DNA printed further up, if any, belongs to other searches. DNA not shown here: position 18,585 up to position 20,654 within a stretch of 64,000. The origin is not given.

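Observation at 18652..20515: Single-gene low-GC island encoding a secreted NlpC/P60 peptidase whose N-domain is homologous to the neighbouring high-GC lipoprotein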

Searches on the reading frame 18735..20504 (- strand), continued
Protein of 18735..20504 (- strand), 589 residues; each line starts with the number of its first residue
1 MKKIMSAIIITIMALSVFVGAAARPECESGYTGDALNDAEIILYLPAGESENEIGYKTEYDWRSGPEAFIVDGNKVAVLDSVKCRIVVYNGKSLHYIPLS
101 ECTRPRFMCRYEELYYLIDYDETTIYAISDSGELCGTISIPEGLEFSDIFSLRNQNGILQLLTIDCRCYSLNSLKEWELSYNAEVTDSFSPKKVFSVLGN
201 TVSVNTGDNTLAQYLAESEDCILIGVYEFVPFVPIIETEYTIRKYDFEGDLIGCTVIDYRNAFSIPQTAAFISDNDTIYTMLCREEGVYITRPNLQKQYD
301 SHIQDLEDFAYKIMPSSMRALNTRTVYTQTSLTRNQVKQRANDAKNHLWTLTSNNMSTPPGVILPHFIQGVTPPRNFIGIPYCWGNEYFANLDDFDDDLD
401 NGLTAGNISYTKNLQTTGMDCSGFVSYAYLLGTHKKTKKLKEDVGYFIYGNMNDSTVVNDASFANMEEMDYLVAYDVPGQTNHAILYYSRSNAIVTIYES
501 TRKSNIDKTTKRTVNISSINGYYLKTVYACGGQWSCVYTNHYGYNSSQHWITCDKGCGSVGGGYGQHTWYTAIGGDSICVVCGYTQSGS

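Call 72: search_protein_families(library=pfam, proteins=[P0004, P0002, P0006, P0012, L011:9929-11152:+, L011:3824-5923:+, L004:7457-8083:+, L004:8034-8414:+], max_evalue=0.1)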
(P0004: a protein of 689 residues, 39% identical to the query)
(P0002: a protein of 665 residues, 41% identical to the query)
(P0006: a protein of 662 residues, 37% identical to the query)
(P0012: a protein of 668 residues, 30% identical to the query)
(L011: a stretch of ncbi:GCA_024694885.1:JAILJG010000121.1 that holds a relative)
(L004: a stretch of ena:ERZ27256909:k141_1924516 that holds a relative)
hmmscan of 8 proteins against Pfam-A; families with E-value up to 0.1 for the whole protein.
P0004 (689 aa): 0 families

P0002 (665 aa): 2 families
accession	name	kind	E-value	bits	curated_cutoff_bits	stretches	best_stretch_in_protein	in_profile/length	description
PF00877.26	NLPC_P60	-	0.003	17.9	23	1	382-455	2-44/105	NlpC/P60 family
PF01436.27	NHL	-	0.013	16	20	0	65-86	3-25/28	NHL repeat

P0006 (662 aa): 0 families

P0012 (668 aa): 1 family
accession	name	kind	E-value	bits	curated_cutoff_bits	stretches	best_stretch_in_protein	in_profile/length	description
PF00877.26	NLPC_P60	-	0.0032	17.9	23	1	454-535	11-80/105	NlpC/P60 family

L011:9929-11152:+ (407 aa): 5 families
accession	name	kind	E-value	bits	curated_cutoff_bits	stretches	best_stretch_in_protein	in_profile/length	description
PF12799.13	LRR_4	-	4.9e-12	46.1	27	2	143-179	2-40/44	Leucine Rich repeats (2 copies)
PF13855.12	LRR_8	-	2e-05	24.7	27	1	139-175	22-61/61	Leucine rich repeat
PF23952.1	LRR_EndoS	-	0.015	16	27.9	0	120-182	35-101/116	Endo-beta-N-acetylglucosaminidase EndoS LRR domain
PF00560.39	LRR_1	-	0.017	15.5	20.6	0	144-159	2-17/23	Leucine Rich Repeat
PF23622.1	LRR_At1g61320_AtMIF1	-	0.033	14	26.9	1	116-181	123-190/384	At1g61320/AtMIF1, LRR domain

L011:3824-5923:+ (699 aa): 1 family
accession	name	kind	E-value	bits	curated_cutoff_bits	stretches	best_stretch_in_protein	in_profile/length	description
PF01436.27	NHL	-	2.6e-06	27.6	20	1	102-127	3-28/28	NHL repeat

L004:7457-8083:+ (208 aa): 1 family
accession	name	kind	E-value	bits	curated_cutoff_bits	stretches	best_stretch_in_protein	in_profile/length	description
PF14834.11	GST_C_4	-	0.064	13.7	30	0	111-160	39-88/117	Glutathione S-transferase, C-terminal domain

L004:8034-8414:+ (126 aa): 0 families

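Call 78: search_dna_similar(query=window:18735-20504:-, collection=plasmids, mode=protein, max_rows=10)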
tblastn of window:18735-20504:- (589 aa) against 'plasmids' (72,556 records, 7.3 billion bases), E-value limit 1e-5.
No match.

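Call 79: search_dna_similar(query=window:18735-20504:-, collection=phages, mode=protein, max_rows=10)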
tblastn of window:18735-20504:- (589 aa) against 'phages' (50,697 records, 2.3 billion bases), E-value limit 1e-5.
No match.

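Call 88: search_protein_families(library=padloc, proteins=[window:18735-20504:-], max_evalue=0.01)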
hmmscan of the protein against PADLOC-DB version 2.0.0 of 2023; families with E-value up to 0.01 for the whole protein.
window:18735-20504:- (589 aa): 0 families
